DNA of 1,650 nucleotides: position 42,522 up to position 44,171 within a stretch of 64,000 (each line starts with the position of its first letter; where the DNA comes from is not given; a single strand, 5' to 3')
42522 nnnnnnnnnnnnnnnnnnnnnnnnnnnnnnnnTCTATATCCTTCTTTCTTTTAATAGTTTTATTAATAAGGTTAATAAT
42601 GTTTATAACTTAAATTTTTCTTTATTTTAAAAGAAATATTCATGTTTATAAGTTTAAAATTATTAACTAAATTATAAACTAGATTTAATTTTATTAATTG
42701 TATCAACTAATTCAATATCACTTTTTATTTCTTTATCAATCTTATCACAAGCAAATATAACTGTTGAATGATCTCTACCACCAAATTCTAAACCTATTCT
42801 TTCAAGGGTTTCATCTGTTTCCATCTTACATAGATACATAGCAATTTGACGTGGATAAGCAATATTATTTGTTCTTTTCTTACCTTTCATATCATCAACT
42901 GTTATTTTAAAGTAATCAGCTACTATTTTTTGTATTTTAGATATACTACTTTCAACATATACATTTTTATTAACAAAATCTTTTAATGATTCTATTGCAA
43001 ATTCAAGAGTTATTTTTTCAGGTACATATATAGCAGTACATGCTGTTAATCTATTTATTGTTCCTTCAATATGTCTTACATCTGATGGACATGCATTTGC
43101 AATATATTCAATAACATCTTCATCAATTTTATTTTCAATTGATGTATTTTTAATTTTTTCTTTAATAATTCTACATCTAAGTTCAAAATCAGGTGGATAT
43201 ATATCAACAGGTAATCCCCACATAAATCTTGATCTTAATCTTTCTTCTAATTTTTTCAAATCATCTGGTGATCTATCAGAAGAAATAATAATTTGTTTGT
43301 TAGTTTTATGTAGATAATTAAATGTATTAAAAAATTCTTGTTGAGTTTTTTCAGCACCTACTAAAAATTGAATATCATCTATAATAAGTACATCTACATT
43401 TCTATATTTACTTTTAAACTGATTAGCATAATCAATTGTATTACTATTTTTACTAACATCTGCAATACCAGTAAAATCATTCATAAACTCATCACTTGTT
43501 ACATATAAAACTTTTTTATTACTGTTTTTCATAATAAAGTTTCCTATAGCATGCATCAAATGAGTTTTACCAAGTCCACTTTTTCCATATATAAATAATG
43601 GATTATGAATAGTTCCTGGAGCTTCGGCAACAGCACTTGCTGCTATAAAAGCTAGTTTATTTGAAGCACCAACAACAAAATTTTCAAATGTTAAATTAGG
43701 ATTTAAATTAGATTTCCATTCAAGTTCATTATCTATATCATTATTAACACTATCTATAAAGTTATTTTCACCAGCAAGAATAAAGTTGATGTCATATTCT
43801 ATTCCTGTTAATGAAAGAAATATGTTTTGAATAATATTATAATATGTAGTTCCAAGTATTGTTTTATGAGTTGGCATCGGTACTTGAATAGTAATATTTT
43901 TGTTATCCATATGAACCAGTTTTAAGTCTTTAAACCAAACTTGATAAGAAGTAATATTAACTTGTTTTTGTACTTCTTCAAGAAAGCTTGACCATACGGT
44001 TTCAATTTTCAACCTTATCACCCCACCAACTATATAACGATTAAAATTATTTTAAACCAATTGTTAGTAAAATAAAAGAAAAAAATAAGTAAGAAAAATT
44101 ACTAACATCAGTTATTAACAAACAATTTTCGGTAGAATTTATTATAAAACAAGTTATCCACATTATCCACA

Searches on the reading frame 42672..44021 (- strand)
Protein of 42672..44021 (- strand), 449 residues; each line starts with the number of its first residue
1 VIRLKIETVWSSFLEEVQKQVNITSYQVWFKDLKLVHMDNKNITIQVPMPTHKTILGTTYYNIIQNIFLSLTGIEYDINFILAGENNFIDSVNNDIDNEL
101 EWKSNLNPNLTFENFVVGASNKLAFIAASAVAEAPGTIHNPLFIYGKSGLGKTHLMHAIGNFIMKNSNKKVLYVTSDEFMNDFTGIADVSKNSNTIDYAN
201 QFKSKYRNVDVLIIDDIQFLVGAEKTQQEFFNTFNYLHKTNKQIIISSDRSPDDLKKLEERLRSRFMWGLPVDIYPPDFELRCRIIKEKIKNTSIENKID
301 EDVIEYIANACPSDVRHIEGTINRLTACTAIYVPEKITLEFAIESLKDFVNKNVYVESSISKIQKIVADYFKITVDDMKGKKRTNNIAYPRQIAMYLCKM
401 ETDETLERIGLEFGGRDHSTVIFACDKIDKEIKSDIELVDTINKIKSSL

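Call 11: search_protein_families(library=pfam, proteins=[window:42672-44021:-], max_evalue=0.00001)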
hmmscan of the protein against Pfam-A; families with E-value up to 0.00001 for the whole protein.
window:42672-44021:- (449 aa): 7 families
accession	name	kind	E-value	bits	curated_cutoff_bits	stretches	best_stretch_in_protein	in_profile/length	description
PF00308.24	Bac_DnaA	-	2e-63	213.9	23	1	106-272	1-161/162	Bacterial DnaA ATPAse domain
PF08299.17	Bac_DnaA_C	-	3.1e-30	104.5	31.5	1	360-428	1-69/69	Bacterial dnaA protein helix-turn-helix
PF11638.13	DnaA_N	-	1.3e-08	34.8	24.6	1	7-49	1-44/65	DnaA N-terminal domain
PF13173.12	AAA_14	-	7.3e-07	29.7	27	1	140-278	3-124/129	AAA domain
PF00004.35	AAA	-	1.2e-06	29.4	21.2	0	143-266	2-123/131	ATPase family associated with various cellular activities (AAA)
PF01637.24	ATPase_2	-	2.3e-06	28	33.2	0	139-247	20-115/225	ATPase domain predominantly from Archaea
PF01695.23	IstB_IS21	-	7e-06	26.1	24.1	0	142-251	95-195/238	IstB-like ATP binding protein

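Call 16: find_related_loci(query=window:42672-44021:-, collection=genome_contigs, flank=10000)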
Query window:42672-44021:- (449 aa) in genome_contigs; peptide patterns used: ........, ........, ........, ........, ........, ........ (x = any residue, [..] = any of these).
289 stretches matched a pattern; 242 encode a relative of the query (tblastn E <= 1e-3); the best 80 are kept; 80 distinct loci.
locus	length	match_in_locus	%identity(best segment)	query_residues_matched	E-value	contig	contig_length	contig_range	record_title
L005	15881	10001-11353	79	1-449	0e+0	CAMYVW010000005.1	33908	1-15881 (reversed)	MAG TPA_asm: uncultured Tenericutes bacterium isolate SRR10912535_bin.32_metaWRAP_v1.3_MAG genome assembly, contig: ERZ1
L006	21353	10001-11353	79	1-449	0e+0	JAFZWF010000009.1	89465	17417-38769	MAG: Bacilli bacterium isolate RGIG8154 Water_buffalos_Rumen-3__c612820, whole genome shotgun sequence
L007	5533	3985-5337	77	1-449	0e+0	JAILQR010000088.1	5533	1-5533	MAG: Bacilli bacterium isolate RUI363 k141_12465212_flag=1_multi=9.0000_len=5533, whole genome shotgun sequence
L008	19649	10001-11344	68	4-447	0e+0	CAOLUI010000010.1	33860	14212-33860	MAG TPA_asm: uncultured Bacilli bacterium isolate MGBC109233 genome assembly, contig: MGBC109233.10, whole genome shotgu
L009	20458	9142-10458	67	13-449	0e+0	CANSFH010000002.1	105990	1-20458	MAG TPA_asm: uncultured Mycoplasma sp. isolate SRR15730527_bin.41_metawrap_v1.3_MAG genome assembly, contig: NODE.309_le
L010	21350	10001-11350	67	4-449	0e+0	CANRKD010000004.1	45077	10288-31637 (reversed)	MAG: uncultured Bacilli bacterium isolate Lapin-022__bin46 genome assembly, contig: Lapin-022__NODE_778_length_45077_cov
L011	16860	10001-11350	66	4-449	0e+0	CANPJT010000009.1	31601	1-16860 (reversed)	MAG TPA_asm: uncultured Tenericutes bacterium isolate SRR15730548_bin.3_metawrap_v1.3_MAG genome assembly, contig: NODE.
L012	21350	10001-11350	66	4-449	0e+0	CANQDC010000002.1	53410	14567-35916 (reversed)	MAG: uncultured Bacilli bacterium isolate Lapin-005__bin63 genome assembly, contig: Lapin-005__NODE_743_length_53410_cov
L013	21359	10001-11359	66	4-449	0e+0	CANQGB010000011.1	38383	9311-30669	MAG: uncultured Bacilli bacterium isolate Lapin-005__bin86 genome assembly, contig: Lapin-005__NODE_1363_length_38383_co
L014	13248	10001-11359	65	4-449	0e+0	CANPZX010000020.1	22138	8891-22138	MAG: uncultured Bacilli bacterium isolate Lapin-002__bin30 genome assembly, contig: Lapin-002__NODE_3063_length_22138_co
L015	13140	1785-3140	65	2-449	0e+0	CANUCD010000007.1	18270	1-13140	MAG: uncultured Bacilli bacterium isolate chick22__bin16 genome assembly, contig: chick22__NODE_470_length_18270_cov_6.0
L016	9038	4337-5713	66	3-449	0e+0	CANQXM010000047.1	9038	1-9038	MAG: uncultured Bacilli bacterium isolate Lapin-025__bin7 genome assembly, contig: Lapin-025__NODE_5976_length_9038_cov_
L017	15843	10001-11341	65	4-449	0e+0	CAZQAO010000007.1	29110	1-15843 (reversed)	MAG TPA_asm: uncultured Muribaculaceae bacterium isolate SRP314395_co1_23 genome assembly, contig: NODE_1259_length_2911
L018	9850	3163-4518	65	2-449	0e+0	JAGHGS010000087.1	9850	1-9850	MAG: Bacilli bacterium isolate MAG.262 k127_912685, whole genome shotgun sequence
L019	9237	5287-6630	65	4-449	0e+0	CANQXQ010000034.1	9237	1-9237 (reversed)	MAG: uncultured Bacilli bacterium isolate Lapin-020__bin23 genome assembly, contig: Lapin-020__NODE_11105_length_9237_co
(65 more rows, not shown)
